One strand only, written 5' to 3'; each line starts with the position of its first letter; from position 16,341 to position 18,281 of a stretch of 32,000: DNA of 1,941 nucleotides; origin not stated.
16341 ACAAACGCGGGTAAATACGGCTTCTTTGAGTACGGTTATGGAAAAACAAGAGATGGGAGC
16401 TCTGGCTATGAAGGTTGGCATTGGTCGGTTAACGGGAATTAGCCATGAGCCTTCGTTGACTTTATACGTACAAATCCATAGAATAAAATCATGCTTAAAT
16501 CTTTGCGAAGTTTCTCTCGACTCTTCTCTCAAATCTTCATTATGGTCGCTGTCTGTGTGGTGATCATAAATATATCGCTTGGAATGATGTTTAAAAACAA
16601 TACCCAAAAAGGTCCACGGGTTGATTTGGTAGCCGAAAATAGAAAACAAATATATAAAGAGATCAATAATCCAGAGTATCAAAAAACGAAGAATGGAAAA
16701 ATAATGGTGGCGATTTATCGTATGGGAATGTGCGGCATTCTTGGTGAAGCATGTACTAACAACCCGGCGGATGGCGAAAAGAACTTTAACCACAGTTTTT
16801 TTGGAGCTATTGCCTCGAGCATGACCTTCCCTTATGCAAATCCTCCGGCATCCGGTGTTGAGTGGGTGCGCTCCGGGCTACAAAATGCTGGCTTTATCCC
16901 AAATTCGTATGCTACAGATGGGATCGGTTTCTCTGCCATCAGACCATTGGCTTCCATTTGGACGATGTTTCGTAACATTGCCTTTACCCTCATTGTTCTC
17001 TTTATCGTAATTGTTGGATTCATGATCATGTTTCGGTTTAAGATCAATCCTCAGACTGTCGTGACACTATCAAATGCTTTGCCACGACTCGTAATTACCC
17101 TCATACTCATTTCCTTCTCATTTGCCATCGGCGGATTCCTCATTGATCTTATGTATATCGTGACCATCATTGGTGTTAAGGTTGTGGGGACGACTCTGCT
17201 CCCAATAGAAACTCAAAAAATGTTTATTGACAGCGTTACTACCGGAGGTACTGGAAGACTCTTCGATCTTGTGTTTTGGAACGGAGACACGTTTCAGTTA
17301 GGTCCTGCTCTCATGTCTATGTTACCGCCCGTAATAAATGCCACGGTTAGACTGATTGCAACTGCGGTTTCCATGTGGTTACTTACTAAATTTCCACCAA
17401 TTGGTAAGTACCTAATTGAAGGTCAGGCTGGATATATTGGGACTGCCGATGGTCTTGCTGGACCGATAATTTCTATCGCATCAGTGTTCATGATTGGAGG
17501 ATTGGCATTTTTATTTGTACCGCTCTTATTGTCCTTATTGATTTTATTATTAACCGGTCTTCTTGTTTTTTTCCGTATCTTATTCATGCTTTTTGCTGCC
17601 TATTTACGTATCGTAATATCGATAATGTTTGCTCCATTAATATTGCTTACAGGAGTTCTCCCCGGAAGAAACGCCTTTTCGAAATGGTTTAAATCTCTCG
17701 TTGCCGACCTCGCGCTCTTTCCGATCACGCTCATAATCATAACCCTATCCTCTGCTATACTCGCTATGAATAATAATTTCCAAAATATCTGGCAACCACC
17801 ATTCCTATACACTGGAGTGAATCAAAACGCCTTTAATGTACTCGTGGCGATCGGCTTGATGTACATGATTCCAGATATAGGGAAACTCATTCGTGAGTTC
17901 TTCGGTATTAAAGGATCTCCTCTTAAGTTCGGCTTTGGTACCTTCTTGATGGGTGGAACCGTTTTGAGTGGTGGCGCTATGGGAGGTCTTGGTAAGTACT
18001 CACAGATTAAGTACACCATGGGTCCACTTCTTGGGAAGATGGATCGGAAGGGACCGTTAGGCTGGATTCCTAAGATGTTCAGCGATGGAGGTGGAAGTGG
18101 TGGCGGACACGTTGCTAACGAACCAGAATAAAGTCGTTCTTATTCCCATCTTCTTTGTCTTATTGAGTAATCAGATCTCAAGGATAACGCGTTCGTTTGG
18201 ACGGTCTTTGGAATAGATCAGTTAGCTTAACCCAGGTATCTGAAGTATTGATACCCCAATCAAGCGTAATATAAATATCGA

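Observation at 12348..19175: Compact T4SS-pilin / VirB6-like / dual wall-hydrolase envelope cluster with no ATPase in sight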

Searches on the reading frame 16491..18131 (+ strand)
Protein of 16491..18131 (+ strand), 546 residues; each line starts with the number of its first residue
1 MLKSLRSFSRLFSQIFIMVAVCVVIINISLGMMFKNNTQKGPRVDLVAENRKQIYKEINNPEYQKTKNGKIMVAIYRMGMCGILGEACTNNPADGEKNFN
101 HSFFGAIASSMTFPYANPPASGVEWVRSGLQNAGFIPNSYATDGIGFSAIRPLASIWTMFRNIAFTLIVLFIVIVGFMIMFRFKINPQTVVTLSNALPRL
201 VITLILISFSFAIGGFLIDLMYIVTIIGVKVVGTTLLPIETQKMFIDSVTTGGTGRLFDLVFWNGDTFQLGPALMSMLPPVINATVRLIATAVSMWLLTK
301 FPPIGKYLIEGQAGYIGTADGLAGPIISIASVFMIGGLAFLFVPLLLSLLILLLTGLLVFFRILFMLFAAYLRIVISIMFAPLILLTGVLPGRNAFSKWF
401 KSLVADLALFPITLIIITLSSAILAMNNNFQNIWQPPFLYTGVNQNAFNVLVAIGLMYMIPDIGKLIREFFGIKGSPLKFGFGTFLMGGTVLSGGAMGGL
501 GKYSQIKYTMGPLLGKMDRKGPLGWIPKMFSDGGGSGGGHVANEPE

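Call 3: search_protein_families(library=pfam, proteins=[window:16491-18131:+], max_evalue=1)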
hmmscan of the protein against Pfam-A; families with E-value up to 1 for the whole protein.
window:16491-18131:+ (546 aa): 0 families

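Call 7: search_protein_families(library=ncbifam, proteins=[window:16491-18131:+], max_evalue=1)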
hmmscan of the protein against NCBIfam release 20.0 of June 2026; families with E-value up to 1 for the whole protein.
window:16491-18131:+ (546 aa): 0 families

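Call 8: search_solved_structures(query=window:16491-18131:+, max_evalue=10)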
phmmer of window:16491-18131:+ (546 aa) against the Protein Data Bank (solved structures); distinct sequences matched with E-value up to 10: 0.

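Call 10: find_homologous_proteins(query=window:16491-18131:+, max_evalue=0.001)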
Query window:16491-18131:+ (546 aa): 446 proteins with E <= 0.001 among 8000 candidates; the best 120 are listed.
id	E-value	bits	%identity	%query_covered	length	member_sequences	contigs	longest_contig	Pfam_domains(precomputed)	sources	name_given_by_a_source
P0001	0.0e+0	1159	100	97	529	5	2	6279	-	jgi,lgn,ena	jgi:hypothetical protein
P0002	1.1e-286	970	80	100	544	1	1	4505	-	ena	-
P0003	1.8e-260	883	77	96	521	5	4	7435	-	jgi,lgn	-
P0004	8.7e-259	878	73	99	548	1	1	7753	-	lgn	-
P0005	2.6e-253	860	72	97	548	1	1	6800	-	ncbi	-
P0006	8.9e-250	848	73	95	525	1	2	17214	-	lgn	-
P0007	2.9e-246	837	72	95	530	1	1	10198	-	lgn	-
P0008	1.7e-155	537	51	95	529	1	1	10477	-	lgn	-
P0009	3.8e-153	529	47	98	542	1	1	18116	-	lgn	-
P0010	4.0e-140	486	48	89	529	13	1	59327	-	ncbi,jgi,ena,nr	ncbi:hypothetical protein KBC14_01090 [Candidatus Woesebacteria bacterium]|nr:hypothetical protein [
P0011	5.6e-139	483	45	88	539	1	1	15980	-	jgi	-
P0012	4.9e-138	479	47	93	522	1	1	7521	-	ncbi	-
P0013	2.4e-136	474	44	99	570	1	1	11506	-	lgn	-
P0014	3.1e-136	474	49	80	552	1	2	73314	-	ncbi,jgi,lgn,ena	-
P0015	3.9e-133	463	45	95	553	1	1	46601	-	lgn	-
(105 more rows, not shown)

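Call 11: find_related_loci(query=window:16491-18131:+, collection=genome_contigs, flank=10000)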
Query window:16491-18131:+ (546 aa) in genome_contigs; peptide patterns used: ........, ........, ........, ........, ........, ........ (x = any residue, [..] = any of these).
24 stretches matched a pattern, but none encodes a relative of the query by tblastn (E <= 1e-3).

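Call 14: find_related_loci(query=A1, collection=genome_contigs, flank=10000)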
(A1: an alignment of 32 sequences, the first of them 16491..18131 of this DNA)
Query A1 (546 aa) in genome_contigs; peptide patterns used: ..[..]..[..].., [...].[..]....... (x = any residue, [..] = any of these).
351 stretches matched a pattern; 305 encode a relative of the query (tblastn E <= 1e-3); the best 80 are kept; 80 distinct loci.
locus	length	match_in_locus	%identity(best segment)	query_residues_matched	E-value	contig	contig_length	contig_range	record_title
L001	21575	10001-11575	41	1-522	1e-116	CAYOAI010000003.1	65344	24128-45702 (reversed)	MAG TPA_asm: uncultured Gammaproteobacteria bacterium isolate SRP342105_co3_12 genome assembly, contig: NODE_248_length_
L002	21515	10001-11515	42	1-513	2e-116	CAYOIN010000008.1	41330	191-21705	MAG TPA_asm: uncultured Gammaproteobacteria bacterium isolate binchicken_co105_445 genome assembly, contig: NODE_1099_le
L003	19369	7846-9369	42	1-516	5e-112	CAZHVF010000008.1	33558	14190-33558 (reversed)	MAG TPA_asm: uncultured Gammaproteobacteria bacterium isolate SRP135725_co1_639 genome assembly, contig: NODE_1378_lengt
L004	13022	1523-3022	40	17-521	4e-108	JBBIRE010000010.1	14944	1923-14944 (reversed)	MAG: Candidatus Roizmanbacteria bacterium isolate QNF170220_bin_342 NODE_624_length_14944_cov_10.2038, whole genome shot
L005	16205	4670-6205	41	28-521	2e-107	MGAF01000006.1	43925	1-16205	MAG: Candidatus Roizmanbacteria bacterium RIFCSPLOWO2_01_FULL_35_13 rifcsplowo2_01_scaffold_1129, whole genome shotgun s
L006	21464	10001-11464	41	1-481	3e-107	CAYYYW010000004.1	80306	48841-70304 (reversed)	MAG TPA_asm: uncultured Gammaproteobacteria bacterium isolate SRP178699_co1_35 genome assembly, contig: NODE_211_length_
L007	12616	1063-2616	39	8-485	2e-106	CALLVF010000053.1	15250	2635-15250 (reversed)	MAG: uncultured Patescibacteria group bacterium isolate L1_Bin_METABAT__168_1 genome assembly, contig: c_000000025069, w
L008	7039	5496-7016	40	28-524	2e-106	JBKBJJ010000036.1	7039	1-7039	MAG: Microgenomates group bacterium isolate 21I_055.bin.7 NODE_36_length_7039_cov_3.864694, whole genome shotgun sequenc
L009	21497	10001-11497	39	34-515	2e-105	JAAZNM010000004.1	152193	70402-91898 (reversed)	MAG: Candidatus Roizmanbacteria bacterium isolate AS27yjCOA_175 24167_AS27, whole genome shotgun sequence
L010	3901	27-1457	39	13-478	6e-107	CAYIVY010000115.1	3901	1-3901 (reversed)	MAG TPA_asm: uncultured Gammaproteobacteria bacterium isolate ERP119705_co8_91 genome assembly, contig: NODE_26745_lengt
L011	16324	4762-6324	39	5-519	2e-104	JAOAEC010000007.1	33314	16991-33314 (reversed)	MAG: Patescibacteria group bacterium isolate SKW25 NODE_7_length_33314_cov_5.803171, whole genome shotgun sequence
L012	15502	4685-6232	36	1-513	1e-102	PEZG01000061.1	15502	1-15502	MAG: Candidatus Roizmanbacteria bacterium CG09_land_8_20_14_0_10_41_9 CG09_land_8_20_14_0.10_scaffold_588_c, whole genom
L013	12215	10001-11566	38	1-503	3e-102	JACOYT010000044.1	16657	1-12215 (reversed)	MAG: Candidatus Roizmanbacteria bacterium isolate NC_groundwater_186_Ag_S-0.1um_43_13 S4_GD2017_2_S1_scaffold_2213, whol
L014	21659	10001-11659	38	3-515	5e-102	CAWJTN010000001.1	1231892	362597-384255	MAG: Candidatus Roizmanbacteria bacterium isolate MFD04408.bin.1.61 genome assembly, contig: contig_30883, whole genome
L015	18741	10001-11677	35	13-546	3e-101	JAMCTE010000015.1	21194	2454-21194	MAG: Patescibacteria group bacterium isolate FK_Sedi_A_Bin.181 NODE_5577_length_21194_cov_3.23886, whole genome shotgun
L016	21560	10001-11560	39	17-526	1e-101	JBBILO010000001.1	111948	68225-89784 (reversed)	MAG: Candidatus Roizmanbacteria bacterium isolate QNS170220_bin_210 NODE_8_length_111948_cov_5.83856, whole genome shotg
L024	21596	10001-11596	38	11-521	2e-98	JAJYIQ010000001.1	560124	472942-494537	MAG: bacterium isolate DBS2-1.bin128 NODE_4_length_560124_cov_14.299098, whole genome shotgun sequence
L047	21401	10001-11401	38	35-485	6e-94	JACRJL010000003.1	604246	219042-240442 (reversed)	MAG: Candidatus Roizmanbacteria bacterium isolate NC_groundwater_1828_Pr3_B-0.1um_37_28 SR-2_scaffold_141_2534256, whole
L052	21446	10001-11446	38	17-488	1e-92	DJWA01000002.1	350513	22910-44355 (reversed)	MAG TPA_asm: Candidatus Roizmanbacteria bacterium UBA6242 UBA6242_contig_41, whole genome shotgun sequence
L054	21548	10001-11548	36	13-508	4e-92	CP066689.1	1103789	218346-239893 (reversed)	MAG: Candidatus Roizmanbacteria bacterium isolate NC_groundwater_538_Ag_S-0.1um_35_236 chromosome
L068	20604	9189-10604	39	34-485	4e-88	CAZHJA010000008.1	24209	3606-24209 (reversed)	MAG TPA_asm: uncultured Gammaproteobacteria bacterium isolate binchicken_co181_24 genome assembly, contig: NODE_3046_len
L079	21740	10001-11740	35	7-507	5e-85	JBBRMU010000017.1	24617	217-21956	MAG: Patescibacteria group bacterium isolate La1_metabat2.071 LA1C_B2.071_k141_3466400L_24617_cov_10.9920, whole genome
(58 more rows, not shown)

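Call 19: predict_structure(alignment_id=A1)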
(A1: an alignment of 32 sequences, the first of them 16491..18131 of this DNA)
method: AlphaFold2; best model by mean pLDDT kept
length: 546 residues; sequences in the alignment: 32
mean_pLDDT: 70.6   pTM: 0.54
mean pLDDT of the five models: 70.6, 70.0, 69.8, 67.1, 66.6
residues with pLDDT >= 90: 10; 70-90: 328; 50-70: 145; < 50: 63
segments of 3 or more residues with pLDDT < 50: 34-44, 134-142, 490-510, 531-546
pLDDT, mean of each block of 10 residues (from residue 1): 68 73 69 47 56 72 75 77 72 70 69 55 52 46 61 75 79 79 71 78 81 85 85 74 69 69 72 81 87 86 79 70 81 87 85 81 87 87 76 79 91 87 68 62 70 85 87 67 54 36 43 53 55 33 34
secondary structure, 60 per line:
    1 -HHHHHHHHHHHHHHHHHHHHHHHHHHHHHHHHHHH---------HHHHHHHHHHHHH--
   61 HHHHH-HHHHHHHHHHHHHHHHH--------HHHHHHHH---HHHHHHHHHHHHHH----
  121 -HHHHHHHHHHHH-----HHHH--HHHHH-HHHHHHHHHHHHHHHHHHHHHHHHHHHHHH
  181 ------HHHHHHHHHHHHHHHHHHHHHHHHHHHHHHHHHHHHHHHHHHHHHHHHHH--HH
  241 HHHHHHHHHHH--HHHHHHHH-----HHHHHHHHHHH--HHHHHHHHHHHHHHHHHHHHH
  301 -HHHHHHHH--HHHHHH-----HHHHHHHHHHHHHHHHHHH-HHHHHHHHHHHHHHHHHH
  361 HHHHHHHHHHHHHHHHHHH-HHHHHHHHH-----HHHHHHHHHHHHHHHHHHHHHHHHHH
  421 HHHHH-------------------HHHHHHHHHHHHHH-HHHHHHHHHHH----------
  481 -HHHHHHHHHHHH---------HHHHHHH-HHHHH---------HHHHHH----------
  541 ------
elements in order: H2-36 H46-58 H61-65 H67-83 H92-99 H103-116 H122-133 H139-142 H145-149 H151-180 H187-236 H239-251 H254-261 H267-277 H280-300 H302-309 H312-317 H323-341 H343-379 H381-389 H395-425 H445-458 H460-470 H482-493 H503-509 H511-515 H525-530

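Call 27: fold_search(model_id=the predicted structure, library=pdb)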
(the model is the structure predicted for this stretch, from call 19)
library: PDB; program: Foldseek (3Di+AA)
matches with E <= 10: 88; with E <= 0.001: 0
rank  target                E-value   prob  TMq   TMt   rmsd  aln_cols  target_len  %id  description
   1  7o3v_F                1.8e-01  0.75  0.19  0.33  15.4       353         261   12  Stalk complex structure (TrwJ/VirB5-TrwI/VirB6) from the fully-assembled R388 type IV secretion system determined by c (released 2022-06-22)
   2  9ngy_FP1              4.8e-01  0.25  0.15  0.11  24.6       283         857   16  In situ cryo-EM structure of protochannel (DotA-IcmX) of the Legionella Dot/Icm T4SS machine (released 2025-09-17)
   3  8rtd_L                5.2e-01  0.41  0.17  0.29  16.2       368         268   13  Stalk-Arches-IMC structure from the fully-assembled R388 type IV secretion system determined by cryo-EM. (released 2024-06-19)
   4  7o3v_G                7.3e-01  0.23  0.15  0.25  18.1       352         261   14  Stalk complex structure (TrwJ/VirB5-TrwI/VirB6) from the fully-assembled R388 type IV secretion system determined by c (released 2022-06-22)
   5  6h2f_H                9.4e-01  0.15  0.14  0.20  36.5       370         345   12  Structure of the pre-pore AhlB of the tripartite alpha-pore forming toxin, AHL, from Aeromonas hydrophila. (released 2019-07-10)
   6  7a0g_III              1.1e+00  0.16  0.14  0.21  35.6       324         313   12  Structure of the SmhB pore of the tripartite alpha-pore forming toxin, Smh, from Serratia marcescens. (released 2021-03-31)
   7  7o3v_J                1.2e+00  0.30  0.18  0.30  13.2       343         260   13  Stalk complex structure (TrwJ/VirB5-TrwI/VirB6) from the fully-assembled R388 type IV secretion system determined by c (released 2022-06-22)
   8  7a0g_FFF              1.3e+00  0.12  0.12  0.18  35.2       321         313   12  Structure of the SmhB pore of the tripartite alpha-pore forming toxin, Smh, from Serratia marcescens. (released 2021-03-31)
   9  7o3v_H                1.4e+00  0.25  0.12  0.28  20.4       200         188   12  Stalk complex structure (TrwJ/VirB5-TrwI/VirB6) from the fully-assembled R388 type IV secretion system determined by c (released 2022-06-22)
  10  8rt9_F                1.4e+00  0.18  0.17  0.28  15.8       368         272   14  Stalk complex full-length structure (TrwJ/VirB5-TrwI/VirB6) from the fully-assembled R388 type IV secretion system det (released 2024-06-19)
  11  7a0g_BBB              1.6e+00  0.14  0.14  0.21  36.5       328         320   12  Structure of the SmhB pore of the tripartite alpha-pore forming toxin, Smh, from Serratia marcescens. (released 2021-03-31)
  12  8rtd_H                1.8e+00  0.13  0.11  0.22  17.6       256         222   13  Stalk-Arches-IMC structure from the fully-assembled R388 type IV secretion system determined by cryo-EM. (released 2024-06-19)
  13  7a0g_DDD              2.1e+00  0.09  0.12  0.18  35.4       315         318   12  Structure of the SmhB pore of the tripartite alpha-pore forming toxin, Smh, from Serratia marcescens. (released 2021-03-31)
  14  8v0f_A                2.4e+00  0.05  0.08  0.12  25.4       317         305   11  Cryo-EM structure of the unliganded hexameric prenyltransferase in bifunctional copalyl diphosphate synthase from Peni (released 2024-01-17)
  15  6h2f_J                2.8e+00  0.06  0.11  0.15  35.4       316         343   13  Structure of the pre-pore AhlB of the tripartite alpha-pore forming toxin, AHL, from Aeromonas hydrophila. (released 2019-07-10)
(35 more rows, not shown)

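Call 29: search_protein_families(library=pfam, proteins=[L054:3151-6096:-, L052:5183-7924:-, L014:6132-9890:-, L024:4878-8726:-, L024:12580-16341:-, L014:12517-16257:-, L052:9501-9929:+, L047:9449-9883:+], max_evalue=0.01)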
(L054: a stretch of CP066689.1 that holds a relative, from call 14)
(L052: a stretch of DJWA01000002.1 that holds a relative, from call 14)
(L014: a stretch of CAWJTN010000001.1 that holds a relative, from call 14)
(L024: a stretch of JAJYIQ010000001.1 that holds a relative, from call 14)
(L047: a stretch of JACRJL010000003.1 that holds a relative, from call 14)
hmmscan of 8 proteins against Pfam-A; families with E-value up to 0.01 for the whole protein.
L054:3151-6096:- (981 aa): 27 families (the best 25 are shown)
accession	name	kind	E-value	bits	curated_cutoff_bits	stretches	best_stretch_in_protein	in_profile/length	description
PF07724.20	AAA_2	-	9.2e-71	237.7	27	1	639-821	1-166/166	AAA domain (Cdc48 subfamily)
PF17871.7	AAA_lid_9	-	9.3e-32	109.5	22.8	1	446-545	1-100/104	AAA lid domain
PF10431.15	ClpB_D2-small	-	4.6e-23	81.5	21.9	1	831-904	5-78/81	C-terminal, D2-small domain, of ClpB protein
PF00004.35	AAA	-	4.1e-22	79.5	21.2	2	307-437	3-123/131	ATPase family associated with various cellular activities (AAA)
PF02861.25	Clp_N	-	7.4e-20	71.3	20.7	2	199-243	4-48/53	Clp amino terminal domain, pathogenicity island component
PF07728.20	AAA_5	-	8.4e-19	68.4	22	1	644-765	2-125/139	AAA domain (dynein-related subfamily)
PF13401.12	AAA_22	-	1.5e-12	48.4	27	2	301-404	4-105/130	AAA domain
PF13173.12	AAA_14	-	3.5e-09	37.2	27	1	307-396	7-84/129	AAA domain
PF13191.12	AAA_16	-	9e-09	36.5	32.6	1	283-385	2-143/167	AAA ATPase domain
PF00158.32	Sigma54_activat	-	1.3e-08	35.1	20.2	1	645-768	26-149/168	Sigma-54 interaction domain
PF05621.17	TniB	-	2.5e-06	27.5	22.4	1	304-444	37-186/189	Bacterial TniB protein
PF20030.5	bpMoxR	-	9.7e-06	25.2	27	0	645-762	35-145/205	MoxR domain in the MoxR-vWA-beta-propeller ternary systems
PF01695.23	IstB_IS21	-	4e-05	23.7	24.1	0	644-663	95-114/238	IstB-like ATP binding protein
PF20720.3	nSTAND3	-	9.1e-05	22.6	27.2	0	645-682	21-58/155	Novel STAND NTPase 3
PF05729.18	NACHT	-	9.7e-05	22.7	26.7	0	307-332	5-30/167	NACHT domain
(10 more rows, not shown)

L052:5183-7924:- (913 aa): 21 families
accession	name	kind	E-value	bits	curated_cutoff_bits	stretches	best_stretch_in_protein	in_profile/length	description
PF07724.20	AAA_2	-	1.5e-67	227.2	27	1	483-640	1-151/166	AAA domain (Cdc48 subfamily)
PF17871.7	AAA_lid_9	-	6.8e-30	103.5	22.8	1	290-387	1-98/104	AAA lid domain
PF10431.15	ClpB_D2-small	-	3.4e-22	78.7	21.9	1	769-849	1-81/81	C-terminal, D2-small domain, of ClpB protein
PF00004.35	AAA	-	4.5e-22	79.3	21.2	2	151-282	3-124/131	ATPase family associated with various cellular activities (AAA)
PF07728.20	AAA_5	-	5e-20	72.4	22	2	488-609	2-125/139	AAA domain (dynein-related subfamily)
PF02861.25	Clp_N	-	6.7e-12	45.8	20.7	1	43-87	4-48/53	Clp amino terminal domain, pathogenicity island component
PF13401.12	AAA_22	-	4.3e-10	40.5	27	2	145-248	4-105/130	AAA domain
PF13173.12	AAA_14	-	1.1e-08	35.6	27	1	151-240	7-84/129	AAA domain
PF13191.12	AAA_16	-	6e-08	33.8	32.6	1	127-173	2-51/167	AAA ATPase domain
PF00158.32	Sigma54_activat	-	1.2e-07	32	20.2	1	481-606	18-142/168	Sigma-54 interaction domain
PF05621.17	TniB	-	4.6e-06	26.6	22.4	1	169-288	71-186/189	Bacterial TniB protein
PF03193.22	RsgA_GTPase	-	9e-05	22.8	30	0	450-506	70-127/174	RsgA GTPase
PF01695.23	IstB_IS21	-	0.00013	22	24.1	0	488-506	95-113/238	IstB-like ATP binding protein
PF00910.28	RNA_helicase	-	0.0002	22.2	21.5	0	489-510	2-23/105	RNA helicase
PF20720.3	nSTAND3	-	0.00024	21.3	27.2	0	150-175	21-46/155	Novel STAND NTPase 3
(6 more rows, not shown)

L014:6132-9890:- (1252 aa): 28 families (the best 25 are shown)
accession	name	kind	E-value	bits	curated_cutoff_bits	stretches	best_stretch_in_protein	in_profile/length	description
PF07724.20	AAA_2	-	5.1e-67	225.5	27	2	691-825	1-135/166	AAA domain (Cdc48 subfamily)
PF17871.7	AAA_lid_9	-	1.4e-32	112.2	22.8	1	499-597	2-100/104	AAA lid domain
PF00004.35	AAA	-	2.2e-22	80.4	21.2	2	358-489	3-123/131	ATPase family associated with various cellular activities (AAA)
PF10431.15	ClpB_D2-small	-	5.8e-22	78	21.9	1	1103-1182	2-81/81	C-terminal, D2-small domain, of ClpB protein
PF02861.25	Clp_N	-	1.2e-19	70.7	20.7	2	251-294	5-48/53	Clp amino terminal domain, pathogenicity island component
PF07728.20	AAA_5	-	1.6e-19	70.7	22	1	696-817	2-125/139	AAA domain (dynein-related subfamily)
PF13401.12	AAA_22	-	4.9e-12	46.7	27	2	352-444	4-97/130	AAA domain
PF13191.12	AAA_16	-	1.7e-08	35.6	32.6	1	334-380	2-51/167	AAA ATPase domain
PF13173.12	AAA_14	-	3.8e-08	33.8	27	0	358-440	7-77/129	AAA domain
PF00158.32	Sigma54_activat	-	1.5e-07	31.7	20.2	1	698-812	27-140/168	Sigma-54 interaction domain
PF05621.17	TniB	-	4.3e-06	26.7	22.4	1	356-496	38-186/189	Bacterial TniB protein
PF01637.24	ATPase_2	-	5.2e-06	26.9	33.2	0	337-446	4-129/225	ATPase domain predominantly from Archaea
PF20030.5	bpMoxR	-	4e-05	23.2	27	0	697-814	35-145/205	MoxR domain in the MoxR-vWA-beta-propeller ternary systems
PF01695.23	IstB_IS21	-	0.0001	22.3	24.1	0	695-715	94-114/238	IstB-like ATP binding protein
PF20720.3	nSTAND3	-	0.00015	21.9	27.2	0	354-382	18-46/155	Novel STAND NTPase 3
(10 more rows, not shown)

L024:4878-8726:- (1282 aa): 27 families (the best 25 are shown)
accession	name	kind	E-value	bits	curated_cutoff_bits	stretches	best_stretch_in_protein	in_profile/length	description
PF07724.20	AAA_2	-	6.6e-68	228.4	27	2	667-801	1-135/166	AAA domain (Cdc48 subfamily)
PF17871.7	AAA_lid_9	-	1.2e-31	109.1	22.8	1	474-570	1-97/104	AAA lid domain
PF00004.35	AAA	-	1.5e-22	80.9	21.2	2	335-465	3-123/131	ATPase family associated with various cellular activities (AAA)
PF10431.15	ClpB_D2-small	-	2.3e-22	79.2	21.9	1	1127-1203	5-81/81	C-terminal, D2-small domain, of ClpB protein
PF02861.25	Clp_N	-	6.1e-22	78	20.7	2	227-271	4-48/53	Clp amino terminal domain, pathogenicity island component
PF07728.20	AAA_5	-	1.3e-19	71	22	2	672-792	2-124/139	AAA domain (dynein-related subfamily)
PF13401.12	AAA_22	-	8.5e-12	46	27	2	329-432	4-105/130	AAA domain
PF13173.12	AAA_14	-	4e-08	33.8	27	1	335-424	7-84/129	AAA domain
PF13191.12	AAA_16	-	1.3e-07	32.7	32.6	1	311-412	2-142/167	AAA ATPase domain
PF00158.32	Sigma54_activat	-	7.6e-07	29.4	20.2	0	673-787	26-139/168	Sigma-54 interaction domain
PF01637.24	ATPase_2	-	1e-05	25.9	33.2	0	382-422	87-130/225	ATPase domain predominantly from Archaea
PF01695.23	IstB_IS21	-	1.3e-05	25.3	24.1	0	328-394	90-152/238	IstB-like ATP binding protein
PF05729.18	NACHT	-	2.2e-05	24.8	26.7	0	335-361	5-31/167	NACHT domain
PF05621.17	TniB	-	5.9e-05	23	22.4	1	366-472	84-186/189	Bacterial TniB protein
PF20030.5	bpMoxR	-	0.00022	20.8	27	0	673-788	35-143/205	MoxR domain in the MoxR-vWA-beta-propeller ternary systems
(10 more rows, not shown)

L024:12580-16341:- (1253 aa): 0 families

L014:12517-16257:- (1246 aa): 0 families

L052:9501-9929:+ (142 aa): 0 families

L047:9449-9883:+ (144 aa): 0 families

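Call 32: search_solved_structures(query=A1, max_evalue=10)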
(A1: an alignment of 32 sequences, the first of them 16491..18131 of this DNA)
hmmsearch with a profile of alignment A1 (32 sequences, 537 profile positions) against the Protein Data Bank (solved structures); distinct sequences matched with E-value up to 10: 0.

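Call 45: search_protein_representatives(alignment_id=A1)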
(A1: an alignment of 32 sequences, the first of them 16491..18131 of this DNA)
Query: 32 sequences, 537 profile positions. Proteins with E-value up to 0.001 (for the whole library): 4247; up to 1e-10: 3245; up to 1e-30: 2313. The best 150 are listed.
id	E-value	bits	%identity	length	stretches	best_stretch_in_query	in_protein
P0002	9.7e-214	727.3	-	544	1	1-515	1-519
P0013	1.2e-199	680.8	-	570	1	2-511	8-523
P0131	2.3e-196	670.0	-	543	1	1-514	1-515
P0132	4.2e-193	659.2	-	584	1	4-527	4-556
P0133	5.9e-191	652.1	-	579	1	4-520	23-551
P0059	9.6e-191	651.4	-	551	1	3-525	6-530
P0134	2.2e-190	650.3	-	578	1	5-510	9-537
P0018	8.3e-188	641.8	-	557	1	6-510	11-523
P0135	5.2e-185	632.5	-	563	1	1-526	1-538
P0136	2.0e-184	630.6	-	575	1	2-530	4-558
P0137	1.6e-183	627.6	-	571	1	2-528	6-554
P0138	8.1e-180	615.4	-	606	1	1-522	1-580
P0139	4.2e-179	613.0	-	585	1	1-508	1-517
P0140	1.6e-178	611.1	-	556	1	5-532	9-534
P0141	1.2e-177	608.3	-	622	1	1-509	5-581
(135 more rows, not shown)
